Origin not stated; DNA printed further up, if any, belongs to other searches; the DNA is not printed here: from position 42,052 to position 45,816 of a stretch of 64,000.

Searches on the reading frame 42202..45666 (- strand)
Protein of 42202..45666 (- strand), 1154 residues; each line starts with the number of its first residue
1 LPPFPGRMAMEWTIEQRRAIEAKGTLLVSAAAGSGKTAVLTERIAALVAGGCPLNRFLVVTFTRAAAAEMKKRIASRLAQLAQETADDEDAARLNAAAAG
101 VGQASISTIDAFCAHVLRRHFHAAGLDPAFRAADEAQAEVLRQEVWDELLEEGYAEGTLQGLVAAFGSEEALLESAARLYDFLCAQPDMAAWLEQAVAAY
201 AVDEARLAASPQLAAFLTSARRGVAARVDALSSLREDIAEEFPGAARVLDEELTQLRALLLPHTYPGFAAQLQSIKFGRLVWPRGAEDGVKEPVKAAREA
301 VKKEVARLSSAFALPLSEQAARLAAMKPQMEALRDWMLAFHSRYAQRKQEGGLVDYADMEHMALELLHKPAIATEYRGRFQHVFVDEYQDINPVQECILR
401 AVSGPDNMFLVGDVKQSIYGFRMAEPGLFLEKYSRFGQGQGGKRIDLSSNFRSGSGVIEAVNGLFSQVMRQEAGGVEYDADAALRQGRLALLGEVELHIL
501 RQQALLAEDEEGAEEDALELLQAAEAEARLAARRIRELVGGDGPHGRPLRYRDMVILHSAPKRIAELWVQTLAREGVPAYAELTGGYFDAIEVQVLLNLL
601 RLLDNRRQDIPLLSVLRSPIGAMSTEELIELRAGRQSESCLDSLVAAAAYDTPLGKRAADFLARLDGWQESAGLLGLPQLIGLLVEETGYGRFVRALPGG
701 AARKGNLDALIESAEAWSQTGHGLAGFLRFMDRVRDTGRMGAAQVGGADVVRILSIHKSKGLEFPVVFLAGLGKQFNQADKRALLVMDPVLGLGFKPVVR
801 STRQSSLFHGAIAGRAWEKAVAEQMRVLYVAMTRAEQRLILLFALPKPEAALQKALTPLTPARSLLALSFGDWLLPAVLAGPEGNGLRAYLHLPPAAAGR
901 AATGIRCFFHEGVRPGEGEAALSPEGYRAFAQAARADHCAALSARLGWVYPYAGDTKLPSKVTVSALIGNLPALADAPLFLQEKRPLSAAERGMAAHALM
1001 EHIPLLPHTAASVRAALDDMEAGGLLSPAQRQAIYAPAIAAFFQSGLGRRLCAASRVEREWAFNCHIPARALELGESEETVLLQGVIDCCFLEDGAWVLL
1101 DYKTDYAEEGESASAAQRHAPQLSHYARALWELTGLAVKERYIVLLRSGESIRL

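Call 45: search_protein_families(library=pfam, proteins=[window:42202-45666:-], max_evalue=0.00001)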
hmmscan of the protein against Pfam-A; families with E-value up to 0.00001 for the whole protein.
window:42202-45666:- (1154 aa): 5 families
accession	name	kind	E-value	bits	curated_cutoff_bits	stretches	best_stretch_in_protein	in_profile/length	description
PF00580.27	UvrD-helicase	-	8.7e-57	193.3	23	1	13-436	2-270/271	UvrD/REP helicase N-terminal domain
PF13361.12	UvrD_C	-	1.8e-21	77.4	25.6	2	749-842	285-346/350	UvrD-like helicase C-terminal domain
PF13245.12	AAA_19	-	3.3e-16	60.1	25.1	1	17-422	2-134/134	AAA domain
PF13538.12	UvrD_C_2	-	8.3e-11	42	27.4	0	751-782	2-35/52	UvrD-like helicase C-terminal domain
PF12705.13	PDDEXK_1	-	2.6e-08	34.5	22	1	982-1135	26-174/247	PD-(D/E)XK nuclease superfamily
